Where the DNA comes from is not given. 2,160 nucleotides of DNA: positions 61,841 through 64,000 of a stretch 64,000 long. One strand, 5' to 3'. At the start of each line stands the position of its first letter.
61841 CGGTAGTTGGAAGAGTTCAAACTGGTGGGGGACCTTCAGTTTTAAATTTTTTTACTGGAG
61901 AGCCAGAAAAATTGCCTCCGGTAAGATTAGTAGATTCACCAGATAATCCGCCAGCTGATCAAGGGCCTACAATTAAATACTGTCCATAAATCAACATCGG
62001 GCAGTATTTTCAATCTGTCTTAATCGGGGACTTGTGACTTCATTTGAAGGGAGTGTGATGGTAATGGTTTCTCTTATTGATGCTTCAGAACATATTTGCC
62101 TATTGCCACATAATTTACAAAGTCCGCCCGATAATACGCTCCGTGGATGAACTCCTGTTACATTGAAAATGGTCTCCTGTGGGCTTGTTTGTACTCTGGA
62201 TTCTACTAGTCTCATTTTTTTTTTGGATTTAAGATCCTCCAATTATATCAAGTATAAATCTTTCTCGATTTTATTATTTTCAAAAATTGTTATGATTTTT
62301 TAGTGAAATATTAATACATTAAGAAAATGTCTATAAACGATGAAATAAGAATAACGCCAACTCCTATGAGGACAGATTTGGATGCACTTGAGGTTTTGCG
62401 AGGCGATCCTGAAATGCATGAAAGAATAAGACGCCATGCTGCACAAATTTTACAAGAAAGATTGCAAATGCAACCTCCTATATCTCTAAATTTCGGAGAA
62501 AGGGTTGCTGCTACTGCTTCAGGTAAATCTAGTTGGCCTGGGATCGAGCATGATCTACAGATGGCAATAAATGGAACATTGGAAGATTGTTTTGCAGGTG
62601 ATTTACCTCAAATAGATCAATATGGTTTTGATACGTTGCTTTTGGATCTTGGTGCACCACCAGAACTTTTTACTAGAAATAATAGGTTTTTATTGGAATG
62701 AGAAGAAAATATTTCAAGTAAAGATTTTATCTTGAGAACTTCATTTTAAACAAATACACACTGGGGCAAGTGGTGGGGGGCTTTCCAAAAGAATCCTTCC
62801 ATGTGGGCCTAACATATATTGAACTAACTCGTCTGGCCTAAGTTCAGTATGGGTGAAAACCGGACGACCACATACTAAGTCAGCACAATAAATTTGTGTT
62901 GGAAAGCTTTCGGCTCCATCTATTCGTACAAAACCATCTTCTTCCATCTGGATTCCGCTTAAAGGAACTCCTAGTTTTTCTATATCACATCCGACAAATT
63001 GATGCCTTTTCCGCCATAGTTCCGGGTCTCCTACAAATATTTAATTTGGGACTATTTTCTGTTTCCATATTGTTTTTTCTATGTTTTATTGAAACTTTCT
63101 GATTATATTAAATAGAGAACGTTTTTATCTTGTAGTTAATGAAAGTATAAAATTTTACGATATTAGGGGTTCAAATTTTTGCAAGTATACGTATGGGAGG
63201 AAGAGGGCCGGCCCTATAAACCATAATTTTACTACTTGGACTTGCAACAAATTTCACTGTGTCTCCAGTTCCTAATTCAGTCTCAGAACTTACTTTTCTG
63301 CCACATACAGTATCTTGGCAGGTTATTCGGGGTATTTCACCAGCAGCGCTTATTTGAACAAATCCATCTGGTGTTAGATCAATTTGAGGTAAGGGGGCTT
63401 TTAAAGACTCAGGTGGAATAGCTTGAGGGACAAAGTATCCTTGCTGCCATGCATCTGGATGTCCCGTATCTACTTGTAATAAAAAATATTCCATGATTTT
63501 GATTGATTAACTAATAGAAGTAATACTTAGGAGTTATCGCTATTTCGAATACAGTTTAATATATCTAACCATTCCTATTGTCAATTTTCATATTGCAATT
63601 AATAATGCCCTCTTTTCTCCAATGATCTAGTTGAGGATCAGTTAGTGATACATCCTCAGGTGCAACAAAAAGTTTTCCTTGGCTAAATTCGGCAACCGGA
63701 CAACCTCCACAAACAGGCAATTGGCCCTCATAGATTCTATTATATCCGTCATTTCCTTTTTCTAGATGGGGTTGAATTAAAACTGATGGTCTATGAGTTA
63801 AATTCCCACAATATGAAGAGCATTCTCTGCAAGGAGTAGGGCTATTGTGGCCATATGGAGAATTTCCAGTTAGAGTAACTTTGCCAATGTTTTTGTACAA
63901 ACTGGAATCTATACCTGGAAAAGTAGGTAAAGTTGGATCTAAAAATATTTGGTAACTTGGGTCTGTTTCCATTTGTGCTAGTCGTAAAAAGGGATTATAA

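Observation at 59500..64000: Compositionally distinct island of small Cys/Pro-rich paralogous proteins with an embedded M23 peptidase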

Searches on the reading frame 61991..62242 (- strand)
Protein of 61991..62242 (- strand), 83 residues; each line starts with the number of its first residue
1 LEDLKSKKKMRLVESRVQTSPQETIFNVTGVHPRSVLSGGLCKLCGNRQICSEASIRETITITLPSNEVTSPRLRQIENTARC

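Call 6: search_protein_families(library=pfam, max_evalue=0.01, proteins=[window:61991-62242:-])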
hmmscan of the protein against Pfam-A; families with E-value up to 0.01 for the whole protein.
window:61991-62242:- (83 aa): 0 families

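Call 30: search_protein_families(library=phrogs, max_evalue=0.1, proteins=[window:61991-62242:-])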
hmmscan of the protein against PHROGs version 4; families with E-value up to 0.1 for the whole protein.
window:61991-62242:- (83 aa): 0 families

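Call 31: search_protein_families(library=ncbifam, max_evalue=0.1, proteins=[window:61991-62242:-])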
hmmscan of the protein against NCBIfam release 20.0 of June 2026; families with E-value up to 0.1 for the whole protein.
window:61991-62242:- (83 aa): 0 families

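Call 54: search_protein_families(library=padloc, max_evalue=0.01, proteins=[window:61991-62242:-])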
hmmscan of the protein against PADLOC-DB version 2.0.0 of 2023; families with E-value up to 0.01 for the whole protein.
window:61991-62242:- (83 aa): 0 families

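Call 87: list_cluster_members(proteins=[window:61991-62215:-, window:60392-60694:+, window:51219-52109:+, window:52138-52506:+, window:58133-58501:-, window:58591-59343:-, window:56184-56660:+, window:2506-3138:+])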
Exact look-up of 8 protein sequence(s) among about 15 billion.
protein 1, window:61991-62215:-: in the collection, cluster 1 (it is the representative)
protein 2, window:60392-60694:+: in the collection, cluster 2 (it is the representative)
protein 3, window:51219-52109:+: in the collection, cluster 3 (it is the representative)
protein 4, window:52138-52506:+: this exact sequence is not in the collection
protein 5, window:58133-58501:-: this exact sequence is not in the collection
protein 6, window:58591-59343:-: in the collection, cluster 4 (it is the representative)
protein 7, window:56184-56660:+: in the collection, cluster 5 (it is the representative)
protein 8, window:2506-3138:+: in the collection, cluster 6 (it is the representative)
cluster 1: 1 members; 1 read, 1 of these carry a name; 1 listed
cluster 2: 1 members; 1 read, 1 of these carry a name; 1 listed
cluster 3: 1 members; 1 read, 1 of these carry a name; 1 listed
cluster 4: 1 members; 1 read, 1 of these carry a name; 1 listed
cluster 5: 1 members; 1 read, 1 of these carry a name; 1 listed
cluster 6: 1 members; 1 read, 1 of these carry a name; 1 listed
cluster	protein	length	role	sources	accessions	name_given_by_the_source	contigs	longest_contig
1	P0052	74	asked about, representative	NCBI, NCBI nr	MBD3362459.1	hypothetical protein GF362_01960 [Candidatus Dojkabacteria bacterium] | hypothetical protein [Candidatus Dojkabacteria bacterium]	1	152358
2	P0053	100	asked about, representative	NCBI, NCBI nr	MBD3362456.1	hypothetical protein GF362_01945 [Candidatus Dojkabacteria bacterium] | hypothetical protein [Candidatus Dojkabacteria bacterium]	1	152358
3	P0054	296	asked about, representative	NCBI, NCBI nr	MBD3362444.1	hypothetical protein GF362_01880 [Candidatus Dojkabacteria bacterium] | hypothetical protein [Candidatus Dojkabacteria bacterium]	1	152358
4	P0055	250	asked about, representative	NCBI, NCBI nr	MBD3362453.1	glycosyltransferase [Candidatus Dojkabacteria bacterium]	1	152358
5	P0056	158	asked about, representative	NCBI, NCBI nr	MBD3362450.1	hypothetical protein GF362_01910 [Candidatus Dojkabacteria bacterium] | hypothetical protein [Candidatus Dojkabacteria bacterium]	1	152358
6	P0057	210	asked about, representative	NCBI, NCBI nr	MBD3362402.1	hypothetical protein GF362_01645 [Candidatus Dojkabacteria bacterium] | hypothetical protein [Candidatus Dojkabacteria bacterium]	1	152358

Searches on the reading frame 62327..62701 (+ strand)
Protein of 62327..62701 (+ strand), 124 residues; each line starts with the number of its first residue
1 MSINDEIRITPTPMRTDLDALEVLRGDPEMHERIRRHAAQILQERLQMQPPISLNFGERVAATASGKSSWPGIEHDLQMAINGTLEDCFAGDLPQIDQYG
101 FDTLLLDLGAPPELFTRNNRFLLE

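Call 6: search_protein_families(library=pfam, max_evalue=0.01, proteins=[window:62327-62701:+])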
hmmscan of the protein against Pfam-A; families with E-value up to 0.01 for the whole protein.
window:62327-62701:+ (124 aa): 0 families

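Call 30: search_protein_families(library=phrogs, max_evalue=0.1, proteins=[window:62327-62701:+])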
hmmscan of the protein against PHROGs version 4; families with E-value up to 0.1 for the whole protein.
window:62327-62701:+ (124 aa): 0 families

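Call 31: search_protein_families(library=ncbifam, max_evalue=0.1, proteins=[window:62327-62701:+])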
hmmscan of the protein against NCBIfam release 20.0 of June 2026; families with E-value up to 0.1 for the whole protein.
window:62327-62701:+ (124 aa): 1 family
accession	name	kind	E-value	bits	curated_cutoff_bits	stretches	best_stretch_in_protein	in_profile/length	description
NF041728.1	BPSL0761_fam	subfamily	0.044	13.8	35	1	20-43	17-40/55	BPSL0761 family protein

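Call 54: search_protein_families(library=padloc, max_evalue=0.01, proteins=[window:62327-62701:+])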
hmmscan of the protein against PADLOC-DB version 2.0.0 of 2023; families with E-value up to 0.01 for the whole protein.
window:62327-62701:+ (124 aa): 0 families

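Call 85: find_related_loci(query=window:62327-62701:+, collection=viral_contigs, flank=5000)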
Query window:62327-62701:+ (124 aa) in viral_contigs; peptide patterns used: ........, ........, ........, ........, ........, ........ (x = any residue, [..] = any of these).
8 stretches matched a pattern, but none encodes a relative of the query by tblastn (E <= 1e-3).

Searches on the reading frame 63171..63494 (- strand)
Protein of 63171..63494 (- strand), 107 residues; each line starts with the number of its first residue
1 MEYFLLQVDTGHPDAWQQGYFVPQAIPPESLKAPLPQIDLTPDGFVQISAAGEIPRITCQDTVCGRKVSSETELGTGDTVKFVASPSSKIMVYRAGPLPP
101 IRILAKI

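Call 6: search_protein_families(library=pfam, max_evalue=0.01, proteins=[window:63171-63494:-])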
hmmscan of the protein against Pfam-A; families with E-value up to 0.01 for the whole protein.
window:63171-63494:- (107 aa): 0 families

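Call 9: find_encoding_contigs(protein=window:63171-63494:-, flank=10000, max_places=10)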
Protein window:63171-63494:- (107 aa): no gene with exactly this product is on record in the collection.

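Call 29: find_related_loci(query=A1, collection=viral_contigs, flank=10000)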
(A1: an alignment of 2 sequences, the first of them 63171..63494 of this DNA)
Query A1 (107 aa) in viral_contigs; peptide patterns used: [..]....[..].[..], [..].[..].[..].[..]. (x = any residue, [..] = any of these).
57 stretches matched a pattern, but none encodes a relative of the query by tblastn (E <= 1e-3).

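Call 30: search_protein_families(library=phrogs, max_evalue=0.1, proteins=[window:63171-63494:-])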
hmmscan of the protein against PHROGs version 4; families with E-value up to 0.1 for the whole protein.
window:63171-63494:- (107 aa): 0 families

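Call 31: search_protein_families(library=ncbifam, max_evalue=0.1, proteins=[window:63171-63494:-])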
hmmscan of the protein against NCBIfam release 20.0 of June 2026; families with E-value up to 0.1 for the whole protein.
window:63171-63494:- (107 aa): 0 families

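Call 33: search_protein_representatives(alignment_id=A1)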
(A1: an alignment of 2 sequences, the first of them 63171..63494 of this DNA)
Query: 2 sequences, 108 profile positions. Proteins with E-value up to 0.001 (for the whole library): 5; up to 1e-10: 2; up to 1e-30: 2. The best 5 are listed.
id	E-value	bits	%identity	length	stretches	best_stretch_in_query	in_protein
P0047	4.0e-60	216.7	-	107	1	1-108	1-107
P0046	4.1e-33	129.8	-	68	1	41-107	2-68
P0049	5.2e-10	55.4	-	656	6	14-81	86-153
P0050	3.1e-05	40.1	-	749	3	17-62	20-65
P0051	1.2e-04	38.3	-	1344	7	20-68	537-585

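Call 35: search_protein_families(library=pfam, max_evalue=0.01, proteins=[P0049, P0050, P0051])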
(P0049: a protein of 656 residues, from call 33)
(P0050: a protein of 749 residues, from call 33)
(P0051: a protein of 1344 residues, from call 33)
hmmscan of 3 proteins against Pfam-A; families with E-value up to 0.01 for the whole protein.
P0049 (656 aa): 27 families (the best 25 are shown)
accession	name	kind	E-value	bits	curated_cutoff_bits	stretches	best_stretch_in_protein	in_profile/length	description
PF13573.12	SprB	-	3.2e-97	318.3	28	7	103-138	2-37/37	SprB repeat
PF06832.18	BiPBP_C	-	9.5e-26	90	26.8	0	353-399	33-84/90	Penicillin-Binding Protein C-terminus Family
PF00801.26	PKD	-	2.8e-20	72.6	23.5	6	121-160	24-67/80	PKD domain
PF13620.12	CarboxypepD_reg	-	1.4e-15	57.9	32.3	0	539-575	42-78/82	Carboxypeptidase regulatory-like domain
PF23585.1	DUF7137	-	6.8e-15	55.4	27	0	352-400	53-102/137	Domain of unknown function (DUF7137)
PF18911.6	PKD_4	-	1.8e-13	50.8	27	0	331-408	3-83/85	PKD domain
PF09912.14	DUF2141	-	8.5e-13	48.7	24.4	0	374-397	41-64/112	Uncharacterized protein conserved in bacteria (DUF2141)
PF07495.19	Y_Y_Y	-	1.6e-12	47.5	26.6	0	376-393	27-44/65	Y_Y_Y domain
PF02369.22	Big_1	-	3.6e-11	43.5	34.9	0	180-249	22-91/93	Bacterial Ig-like domain (group 1)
PF17210.9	SdrD_B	-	9.5e-10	39.1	29.7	0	539-563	52-76/112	SdrD B-like domain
PF14347.11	DUF4399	-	4.1e-09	37.1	28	0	373-396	48-72/91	Domain of unknown function (DUF4399)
PF23623.1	GBD_IRG7_N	-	2.2e-08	34.6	27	0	364-402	49-87/95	IRG7 N-terminal galactose binding domain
PF16640.11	Big_3_5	-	5.9e-08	33.6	35.5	0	324-394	5-68/88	Bacterial Ig-like domain (group 3)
PF16277.11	DUF4926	-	1e-07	31.7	29.1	0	374-405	18-49/57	Domain of unknown function (DUF4926)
PF08308.17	PEGA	-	3.4e-07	30.5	20.8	0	374-396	22-44/71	PEGA domain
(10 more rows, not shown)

P0050 (749 aa): 8 families
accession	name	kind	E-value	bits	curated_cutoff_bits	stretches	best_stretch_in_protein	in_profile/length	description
PF12799.13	LRR_4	-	5.4e-16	58.7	27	3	439-474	3-40/44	Leucine Rich repeats (2 copies)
PF23952.1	LRR_EndoS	-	1.7e-13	51.3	27.9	2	201-284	20-109/116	Endo-beta-N-acetylglucosaminidase EndoS LRR domain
PF18962.6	Por_Secre_tail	-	5.5e-13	49.4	27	1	676-746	1-73/75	Secretion system C-terminal sorting domain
PF25578.1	EF-hand_STIM1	-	4.6e-07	30.3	32.2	0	336-353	29-46/80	Stromal interaction molecule 1-like, EF-hand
PF13202.12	EF-hand_5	-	1.6e-06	27.7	25.9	0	337-349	8-20/25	EF hand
PF00036.39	EF-hand_1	-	2.8e-05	23.8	25.4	0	40-53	8-21/29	EF hand domain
PF13405.12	EF-hand_6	-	6e-05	22.9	25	0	40-55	8-23/30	EF-hand domain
PF13499.12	EF-hand_7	-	0.0011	19.7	30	0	41-58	11-29/67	EF-hand domain pair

P0051 (1344 aa): 1 family
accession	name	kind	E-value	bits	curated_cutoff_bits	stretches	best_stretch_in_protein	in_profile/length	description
PF01826.23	TIL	-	8.1e-72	237.7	24.5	15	1214-1270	1-55/55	Trypsin Inhibitor like cysteine rich domain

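Call 50: predict_structure(alignment_id=A1)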
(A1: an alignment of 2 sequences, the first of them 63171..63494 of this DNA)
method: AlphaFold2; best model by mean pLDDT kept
length: 107 residues; sequences in the alignment: 2
mean_pLDDT: 43.5   pTM: 0.31
mean pLDDT of the five models: 43.5, 42.1, 39.1, 33.7, 32.2
residues with pLDDT >= 90: 0; 70-90: 0; 50-70: 24; < 50: 83
segments of 3 or more residues with pLDDT < 50: 1-47, 49-55, 81-88, 93-107
pLDDT, mean of each block of 10 residues (from residue 1): 37 31 38 43 45 50 53 52 49 44 35
secondary structure, 60 per line:
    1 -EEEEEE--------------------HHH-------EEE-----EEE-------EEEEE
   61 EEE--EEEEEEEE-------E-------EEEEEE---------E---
elements in order: E2-7 E38-40 E46-48 E56-63 E66-73 E89-94

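Call 54: search_protein_families(library=padloc, max_evalue=0.01, proteins=[window:63171-63494:-])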
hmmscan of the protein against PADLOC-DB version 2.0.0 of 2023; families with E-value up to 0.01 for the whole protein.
window:63171-63494:- (107 aa): 0 families

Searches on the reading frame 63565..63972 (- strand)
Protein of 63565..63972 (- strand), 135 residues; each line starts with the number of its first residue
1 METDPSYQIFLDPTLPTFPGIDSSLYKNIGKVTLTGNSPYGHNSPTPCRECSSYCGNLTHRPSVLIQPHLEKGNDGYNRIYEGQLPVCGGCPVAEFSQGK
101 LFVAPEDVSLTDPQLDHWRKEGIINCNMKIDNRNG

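Call 6: search_protein_families(library=pfam, max_evalue=0.01, proteins=[window:63565-63972:-])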
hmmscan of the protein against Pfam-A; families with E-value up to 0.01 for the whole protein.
window:63565-63972:- (135 aa): 0 families

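Call 30: search_protein_families(library=phrogs, max_evalue=0.1, proteins=[window:63565-63972:-])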
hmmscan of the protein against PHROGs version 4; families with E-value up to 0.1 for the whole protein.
window:63565-63972:- (135 aa): 0 families

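Call 31: search_protein_families(library=ncbifam, max_evalue=0.1, proteins=[window:63565-63972:-])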
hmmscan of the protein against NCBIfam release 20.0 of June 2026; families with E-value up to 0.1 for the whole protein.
window:63565-63972:- (135 aa): 1 family
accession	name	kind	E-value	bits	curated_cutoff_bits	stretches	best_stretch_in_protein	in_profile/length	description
NF040546.1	rSAM_CUAEP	equivalog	0.095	11.4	500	0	75-112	171-208/468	CUAEP/CCAEP-tail radical SAM (seleno)protein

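Call 41: find_homologous_proteins(query=window:63565-63972:-, max_evalue=0.1)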
Query window:63565-63972:- (135 aa): 1 proteins with E <= 0.1 among 2 candidates.
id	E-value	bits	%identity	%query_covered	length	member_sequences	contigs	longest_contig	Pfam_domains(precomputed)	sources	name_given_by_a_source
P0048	4.3e-91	320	100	100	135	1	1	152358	-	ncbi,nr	ncbi:hypothetical protein GF362_01980 [Candidatus Dojkabacteria bacterium]|nr:hypothetical protein [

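Call 54: search_protein_families(library=padloc, max_evalue=0.01, proteins=[window:63565-63972:-])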
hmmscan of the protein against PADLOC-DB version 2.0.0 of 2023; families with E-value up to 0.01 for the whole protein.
window:63565-63972:- (135 aa): 0 families

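Call 55: predict_structure(protein=window:63565-63972:-)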
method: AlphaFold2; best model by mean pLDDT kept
length: 135 residues; sequences in the alignment: 1
mean_pLDDT: 31.1   pTM: 0.18
mean pLDDT of the five models: 31.1, 30.8, 29.5, 28.0, 27.9
residues with pLDDT >= 90: 0; 70-90: 0; 50-70: 0; < 50: 135
segments of 3 or more residues with pLDDT < 50: 1-135
pLDDT, mean of each block of 10 residues (from residue 1): 28 30 31 31 28 28 32 35 34 31 31 34 31 29
secondary structure, 60 per line:
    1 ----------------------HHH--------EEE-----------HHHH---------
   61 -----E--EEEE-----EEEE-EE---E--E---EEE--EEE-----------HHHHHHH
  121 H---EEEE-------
elements in order: E34-36 H48-51 E69-72 E78-81 E95-97 E100-102 H114-121 E125-128

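Call 60: search_solved_structures(query=window:63565-63972:-, max_evalue=10)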
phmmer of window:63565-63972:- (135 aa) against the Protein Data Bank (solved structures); distinct sequences matched with E-value up to 10: 0.

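Call 84: find_related_loci(query=window:63565-63972:-, collection=viral_contigs, flank=5000)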
Query window:63565-63972:- (135 aa) in viral_contigs; peptide patterns used: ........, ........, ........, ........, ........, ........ (x = any residue, [..] = any of these).
29 stretches matched a pattern, but none encodes a relative of the query by tblastn (E <= 1e-3).
